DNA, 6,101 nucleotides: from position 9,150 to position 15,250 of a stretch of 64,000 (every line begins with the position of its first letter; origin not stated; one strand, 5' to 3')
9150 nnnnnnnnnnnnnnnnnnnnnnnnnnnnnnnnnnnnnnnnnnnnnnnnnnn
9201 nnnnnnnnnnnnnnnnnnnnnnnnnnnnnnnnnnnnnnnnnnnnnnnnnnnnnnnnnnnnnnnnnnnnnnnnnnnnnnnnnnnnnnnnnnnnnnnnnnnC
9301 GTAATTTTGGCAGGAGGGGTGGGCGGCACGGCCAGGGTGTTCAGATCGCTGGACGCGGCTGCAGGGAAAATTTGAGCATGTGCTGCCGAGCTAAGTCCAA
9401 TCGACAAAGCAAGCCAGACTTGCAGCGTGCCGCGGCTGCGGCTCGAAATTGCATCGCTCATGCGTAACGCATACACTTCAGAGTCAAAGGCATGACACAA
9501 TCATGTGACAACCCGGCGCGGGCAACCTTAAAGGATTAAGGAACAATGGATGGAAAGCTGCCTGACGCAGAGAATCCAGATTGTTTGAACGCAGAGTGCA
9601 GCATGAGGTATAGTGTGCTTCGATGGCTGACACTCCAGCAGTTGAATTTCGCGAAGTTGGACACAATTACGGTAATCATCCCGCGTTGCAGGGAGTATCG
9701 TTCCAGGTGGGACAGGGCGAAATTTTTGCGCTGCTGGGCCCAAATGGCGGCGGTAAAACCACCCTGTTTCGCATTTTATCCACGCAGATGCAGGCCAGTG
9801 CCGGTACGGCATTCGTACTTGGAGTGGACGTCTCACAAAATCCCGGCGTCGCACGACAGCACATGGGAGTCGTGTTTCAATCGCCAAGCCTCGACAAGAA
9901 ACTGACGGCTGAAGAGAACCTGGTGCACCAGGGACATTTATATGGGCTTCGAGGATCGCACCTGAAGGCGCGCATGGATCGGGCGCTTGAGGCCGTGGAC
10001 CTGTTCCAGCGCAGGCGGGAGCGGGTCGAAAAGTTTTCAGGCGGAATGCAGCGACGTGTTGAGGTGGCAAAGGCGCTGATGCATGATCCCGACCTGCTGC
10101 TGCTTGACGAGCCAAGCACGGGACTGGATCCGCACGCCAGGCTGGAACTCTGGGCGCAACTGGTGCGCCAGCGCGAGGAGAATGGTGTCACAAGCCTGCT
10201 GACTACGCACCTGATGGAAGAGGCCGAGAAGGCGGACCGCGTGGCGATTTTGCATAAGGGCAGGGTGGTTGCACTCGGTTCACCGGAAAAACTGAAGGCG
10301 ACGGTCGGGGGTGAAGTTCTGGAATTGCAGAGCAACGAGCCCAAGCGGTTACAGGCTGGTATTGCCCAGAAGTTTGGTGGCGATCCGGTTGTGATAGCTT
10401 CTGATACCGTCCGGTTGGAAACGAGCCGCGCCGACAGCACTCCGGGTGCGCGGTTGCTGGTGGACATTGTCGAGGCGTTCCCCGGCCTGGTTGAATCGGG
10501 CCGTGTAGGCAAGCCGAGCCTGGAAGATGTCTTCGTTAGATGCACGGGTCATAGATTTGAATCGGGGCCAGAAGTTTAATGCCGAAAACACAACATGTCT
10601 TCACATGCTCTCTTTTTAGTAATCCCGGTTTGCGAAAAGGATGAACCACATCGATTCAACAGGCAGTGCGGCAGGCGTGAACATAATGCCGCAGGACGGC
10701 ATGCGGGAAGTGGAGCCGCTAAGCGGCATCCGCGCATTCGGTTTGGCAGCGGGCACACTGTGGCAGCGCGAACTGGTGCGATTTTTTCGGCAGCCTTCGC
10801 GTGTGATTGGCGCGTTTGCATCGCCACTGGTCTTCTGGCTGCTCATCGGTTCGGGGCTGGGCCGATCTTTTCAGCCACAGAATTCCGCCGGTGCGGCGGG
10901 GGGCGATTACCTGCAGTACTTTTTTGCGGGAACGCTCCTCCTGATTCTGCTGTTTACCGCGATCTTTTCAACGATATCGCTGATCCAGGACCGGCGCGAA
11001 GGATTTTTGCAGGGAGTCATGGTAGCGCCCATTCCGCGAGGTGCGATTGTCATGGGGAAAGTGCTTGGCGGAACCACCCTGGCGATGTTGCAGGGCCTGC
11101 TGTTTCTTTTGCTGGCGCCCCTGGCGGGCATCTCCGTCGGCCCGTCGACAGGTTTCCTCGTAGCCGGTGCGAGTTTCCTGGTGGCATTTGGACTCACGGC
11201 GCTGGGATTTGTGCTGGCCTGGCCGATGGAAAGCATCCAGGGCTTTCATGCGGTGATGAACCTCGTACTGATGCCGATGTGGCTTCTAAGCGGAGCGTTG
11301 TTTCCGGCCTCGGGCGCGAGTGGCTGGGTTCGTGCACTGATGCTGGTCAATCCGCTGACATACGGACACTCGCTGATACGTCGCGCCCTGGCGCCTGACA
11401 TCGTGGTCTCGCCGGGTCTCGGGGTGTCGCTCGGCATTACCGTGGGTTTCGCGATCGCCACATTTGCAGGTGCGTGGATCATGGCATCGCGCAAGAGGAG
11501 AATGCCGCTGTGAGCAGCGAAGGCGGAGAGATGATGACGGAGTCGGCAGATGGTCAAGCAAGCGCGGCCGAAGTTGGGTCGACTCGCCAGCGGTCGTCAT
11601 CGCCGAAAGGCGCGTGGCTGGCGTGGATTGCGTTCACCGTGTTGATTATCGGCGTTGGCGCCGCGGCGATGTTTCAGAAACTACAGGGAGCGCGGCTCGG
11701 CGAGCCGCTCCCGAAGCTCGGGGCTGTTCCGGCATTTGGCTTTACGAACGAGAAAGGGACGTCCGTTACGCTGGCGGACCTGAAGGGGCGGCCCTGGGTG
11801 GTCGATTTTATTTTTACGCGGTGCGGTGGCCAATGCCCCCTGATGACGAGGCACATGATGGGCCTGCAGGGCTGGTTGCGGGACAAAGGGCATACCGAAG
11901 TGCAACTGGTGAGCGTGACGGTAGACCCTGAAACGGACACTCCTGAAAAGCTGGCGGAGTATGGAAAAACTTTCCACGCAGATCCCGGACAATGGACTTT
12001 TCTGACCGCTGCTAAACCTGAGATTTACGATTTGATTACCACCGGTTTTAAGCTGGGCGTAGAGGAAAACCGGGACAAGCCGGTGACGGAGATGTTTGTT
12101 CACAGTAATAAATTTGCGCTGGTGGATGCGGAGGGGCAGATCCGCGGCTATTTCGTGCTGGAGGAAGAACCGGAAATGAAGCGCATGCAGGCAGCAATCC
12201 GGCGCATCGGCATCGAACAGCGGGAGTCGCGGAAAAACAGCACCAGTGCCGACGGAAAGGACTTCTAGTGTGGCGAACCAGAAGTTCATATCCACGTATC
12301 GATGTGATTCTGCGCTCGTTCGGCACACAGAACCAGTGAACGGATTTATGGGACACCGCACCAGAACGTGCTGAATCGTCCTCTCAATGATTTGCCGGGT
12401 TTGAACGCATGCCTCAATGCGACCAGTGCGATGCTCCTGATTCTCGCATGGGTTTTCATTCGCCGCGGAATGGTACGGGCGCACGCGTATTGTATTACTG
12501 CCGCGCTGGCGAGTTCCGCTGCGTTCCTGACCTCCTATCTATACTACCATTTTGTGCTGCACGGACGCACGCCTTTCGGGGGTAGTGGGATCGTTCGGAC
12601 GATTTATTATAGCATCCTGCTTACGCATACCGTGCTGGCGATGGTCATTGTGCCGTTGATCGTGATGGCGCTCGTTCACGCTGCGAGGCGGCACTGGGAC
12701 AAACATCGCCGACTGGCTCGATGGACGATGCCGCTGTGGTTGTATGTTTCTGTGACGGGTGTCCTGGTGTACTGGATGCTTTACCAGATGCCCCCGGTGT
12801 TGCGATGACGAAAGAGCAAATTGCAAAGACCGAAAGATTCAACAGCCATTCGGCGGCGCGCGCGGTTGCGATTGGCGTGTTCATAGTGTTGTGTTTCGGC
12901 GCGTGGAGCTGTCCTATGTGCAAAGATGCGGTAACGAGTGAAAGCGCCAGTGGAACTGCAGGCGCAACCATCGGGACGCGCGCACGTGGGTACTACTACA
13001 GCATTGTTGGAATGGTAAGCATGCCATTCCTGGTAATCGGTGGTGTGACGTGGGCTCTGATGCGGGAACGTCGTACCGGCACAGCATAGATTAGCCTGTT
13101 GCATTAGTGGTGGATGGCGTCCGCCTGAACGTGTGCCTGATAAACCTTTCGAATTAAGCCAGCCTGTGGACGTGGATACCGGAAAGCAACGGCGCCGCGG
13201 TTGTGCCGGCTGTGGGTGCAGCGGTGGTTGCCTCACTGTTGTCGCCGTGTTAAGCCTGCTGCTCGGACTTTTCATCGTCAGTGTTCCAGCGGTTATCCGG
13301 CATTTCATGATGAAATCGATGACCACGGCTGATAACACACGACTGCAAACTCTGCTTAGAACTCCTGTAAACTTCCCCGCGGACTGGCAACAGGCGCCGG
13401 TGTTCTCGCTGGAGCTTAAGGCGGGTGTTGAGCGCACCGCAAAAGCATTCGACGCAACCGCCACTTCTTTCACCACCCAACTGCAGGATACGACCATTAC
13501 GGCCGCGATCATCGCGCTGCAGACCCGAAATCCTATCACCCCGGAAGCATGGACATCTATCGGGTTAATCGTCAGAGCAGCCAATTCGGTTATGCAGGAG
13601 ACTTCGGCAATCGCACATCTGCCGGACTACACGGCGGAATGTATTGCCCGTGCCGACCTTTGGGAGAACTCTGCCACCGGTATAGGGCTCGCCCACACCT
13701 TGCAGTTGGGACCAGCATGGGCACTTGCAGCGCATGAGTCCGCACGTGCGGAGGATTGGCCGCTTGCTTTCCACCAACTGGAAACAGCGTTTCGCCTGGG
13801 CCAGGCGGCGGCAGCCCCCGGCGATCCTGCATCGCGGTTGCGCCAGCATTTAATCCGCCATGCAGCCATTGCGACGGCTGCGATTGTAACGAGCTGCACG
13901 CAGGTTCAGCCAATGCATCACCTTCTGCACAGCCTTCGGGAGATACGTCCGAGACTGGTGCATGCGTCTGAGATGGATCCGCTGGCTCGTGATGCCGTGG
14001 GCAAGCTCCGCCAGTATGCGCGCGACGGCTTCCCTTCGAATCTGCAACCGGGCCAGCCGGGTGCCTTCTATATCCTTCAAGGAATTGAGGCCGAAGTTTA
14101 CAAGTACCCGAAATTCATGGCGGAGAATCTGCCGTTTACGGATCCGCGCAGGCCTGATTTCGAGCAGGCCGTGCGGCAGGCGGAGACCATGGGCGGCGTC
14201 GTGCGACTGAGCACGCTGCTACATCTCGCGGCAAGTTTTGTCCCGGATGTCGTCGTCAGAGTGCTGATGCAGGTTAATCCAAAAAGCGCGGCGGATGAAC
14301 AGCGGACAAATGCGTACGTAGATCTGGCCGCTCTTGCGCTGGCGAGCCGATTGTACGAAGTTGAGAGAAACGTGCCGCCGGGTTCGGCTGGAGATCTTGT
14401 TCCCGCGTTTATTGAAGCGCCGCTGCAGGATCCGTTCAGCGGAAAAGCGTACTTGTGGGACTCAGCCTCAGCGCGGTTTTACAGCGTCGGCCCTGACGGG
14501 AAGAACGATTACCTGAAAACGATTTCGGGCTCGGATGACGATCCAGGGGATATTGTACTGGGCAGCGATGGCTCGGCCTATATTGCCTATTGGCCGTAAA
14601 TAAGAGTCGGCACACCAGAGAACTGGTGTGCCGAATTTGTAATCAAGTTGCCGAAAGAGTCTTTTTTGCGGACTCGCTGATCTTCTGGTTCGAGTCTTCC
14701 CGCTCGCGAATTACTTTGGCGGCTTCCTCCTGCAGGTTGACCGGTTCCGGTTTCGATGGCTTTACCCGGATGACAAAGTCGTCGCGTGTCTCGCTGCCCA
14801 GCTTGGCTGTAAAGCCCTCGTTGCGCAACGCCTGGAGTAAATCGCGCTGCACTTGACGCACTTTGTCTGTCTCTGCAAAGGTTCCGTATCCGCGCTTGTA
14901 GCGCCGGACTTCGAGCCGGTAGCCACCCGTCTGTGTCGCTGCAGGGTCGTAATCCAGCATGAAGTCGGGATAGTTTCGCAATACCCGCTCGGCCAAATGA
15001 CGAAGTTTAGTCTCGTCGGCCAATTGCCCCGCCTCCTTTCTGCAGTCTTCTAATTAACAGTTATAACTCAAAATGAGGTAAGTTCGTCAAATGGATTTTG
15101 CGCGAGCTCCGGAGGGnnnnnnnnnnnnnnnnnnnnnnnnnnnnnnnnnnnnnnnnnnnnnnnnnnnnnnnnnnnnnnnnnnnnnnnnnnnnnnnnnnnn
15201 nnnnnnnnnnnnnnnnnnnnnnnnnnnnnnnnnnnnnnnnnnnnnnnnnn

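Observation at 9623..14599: ABC-2 exporter fused in an operon with SCO, DUF420, a CPMC mini-membrane protein and a Cys-cluster membrane protein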

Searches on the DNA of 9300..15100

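Call 47: search_rna_families(source=window, start=9300, end=15100, threshold=evalue, max_evalue=1)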
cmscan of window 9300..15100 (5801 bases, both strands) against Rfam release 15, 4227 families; matches with E-value up to 1: 0.
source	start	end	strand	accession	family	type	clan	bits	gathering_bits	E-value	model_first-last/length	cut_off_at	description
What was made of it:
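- Tried and rejected: Rfam scan of 9300-15100: nothing found (call 47).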
